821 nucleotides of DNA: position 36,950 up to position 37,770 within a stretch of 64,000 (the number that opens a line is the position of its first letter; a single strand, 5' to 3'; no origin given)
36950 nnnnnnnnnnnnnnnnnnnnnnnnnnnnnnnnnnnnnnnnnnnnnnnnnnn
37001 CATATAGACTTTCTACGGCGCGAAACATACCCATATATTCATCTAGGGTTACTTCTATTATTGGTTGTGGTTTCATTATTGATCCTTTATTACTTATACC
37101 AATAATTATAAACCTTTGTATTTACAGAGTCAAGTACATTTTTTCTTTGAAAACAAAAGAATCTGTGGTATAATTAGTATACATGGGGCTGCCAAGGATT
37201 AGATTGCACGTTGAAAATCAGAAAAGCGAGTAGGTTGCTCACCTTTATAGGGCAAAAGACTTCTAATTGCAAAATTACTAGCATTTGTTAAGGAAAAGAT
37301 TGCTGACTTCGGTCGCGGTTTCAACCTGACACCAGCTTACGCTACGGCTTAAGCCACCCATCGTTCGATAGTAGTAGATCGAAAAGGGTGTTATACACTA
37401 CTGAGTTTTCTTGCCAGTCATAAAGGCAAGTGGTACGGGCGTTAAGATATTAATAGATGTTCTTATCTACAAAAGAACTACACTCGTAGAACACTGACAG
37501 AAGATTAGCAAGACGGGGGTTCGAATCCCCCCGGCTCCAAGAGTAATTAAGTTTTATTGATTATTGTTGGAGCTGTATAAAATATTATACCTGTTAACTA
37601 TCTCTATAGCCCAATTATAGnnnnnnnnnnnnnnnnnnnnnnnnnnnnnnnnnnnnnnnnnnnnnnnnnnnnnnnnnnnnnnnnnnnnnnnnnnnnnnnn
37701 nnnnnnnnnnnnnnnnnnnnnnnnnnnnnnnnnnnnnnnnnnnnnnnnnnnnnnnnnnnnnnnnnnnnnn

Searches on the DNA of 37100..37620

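Call 96: search_rna_families(source=window, start=37100, end=37620, threshold=gathering, show_alignments=1)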
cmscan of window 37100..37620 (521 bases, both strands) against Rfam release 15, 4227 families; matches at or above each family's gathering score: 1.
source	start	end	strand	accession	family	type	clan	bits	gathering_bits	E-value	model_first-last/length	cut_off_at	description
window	37185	37540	+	RF00023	tmRNA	Gene;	CL00001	62.8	47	2.9e-24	1-374/374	no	transfer-messenger RNA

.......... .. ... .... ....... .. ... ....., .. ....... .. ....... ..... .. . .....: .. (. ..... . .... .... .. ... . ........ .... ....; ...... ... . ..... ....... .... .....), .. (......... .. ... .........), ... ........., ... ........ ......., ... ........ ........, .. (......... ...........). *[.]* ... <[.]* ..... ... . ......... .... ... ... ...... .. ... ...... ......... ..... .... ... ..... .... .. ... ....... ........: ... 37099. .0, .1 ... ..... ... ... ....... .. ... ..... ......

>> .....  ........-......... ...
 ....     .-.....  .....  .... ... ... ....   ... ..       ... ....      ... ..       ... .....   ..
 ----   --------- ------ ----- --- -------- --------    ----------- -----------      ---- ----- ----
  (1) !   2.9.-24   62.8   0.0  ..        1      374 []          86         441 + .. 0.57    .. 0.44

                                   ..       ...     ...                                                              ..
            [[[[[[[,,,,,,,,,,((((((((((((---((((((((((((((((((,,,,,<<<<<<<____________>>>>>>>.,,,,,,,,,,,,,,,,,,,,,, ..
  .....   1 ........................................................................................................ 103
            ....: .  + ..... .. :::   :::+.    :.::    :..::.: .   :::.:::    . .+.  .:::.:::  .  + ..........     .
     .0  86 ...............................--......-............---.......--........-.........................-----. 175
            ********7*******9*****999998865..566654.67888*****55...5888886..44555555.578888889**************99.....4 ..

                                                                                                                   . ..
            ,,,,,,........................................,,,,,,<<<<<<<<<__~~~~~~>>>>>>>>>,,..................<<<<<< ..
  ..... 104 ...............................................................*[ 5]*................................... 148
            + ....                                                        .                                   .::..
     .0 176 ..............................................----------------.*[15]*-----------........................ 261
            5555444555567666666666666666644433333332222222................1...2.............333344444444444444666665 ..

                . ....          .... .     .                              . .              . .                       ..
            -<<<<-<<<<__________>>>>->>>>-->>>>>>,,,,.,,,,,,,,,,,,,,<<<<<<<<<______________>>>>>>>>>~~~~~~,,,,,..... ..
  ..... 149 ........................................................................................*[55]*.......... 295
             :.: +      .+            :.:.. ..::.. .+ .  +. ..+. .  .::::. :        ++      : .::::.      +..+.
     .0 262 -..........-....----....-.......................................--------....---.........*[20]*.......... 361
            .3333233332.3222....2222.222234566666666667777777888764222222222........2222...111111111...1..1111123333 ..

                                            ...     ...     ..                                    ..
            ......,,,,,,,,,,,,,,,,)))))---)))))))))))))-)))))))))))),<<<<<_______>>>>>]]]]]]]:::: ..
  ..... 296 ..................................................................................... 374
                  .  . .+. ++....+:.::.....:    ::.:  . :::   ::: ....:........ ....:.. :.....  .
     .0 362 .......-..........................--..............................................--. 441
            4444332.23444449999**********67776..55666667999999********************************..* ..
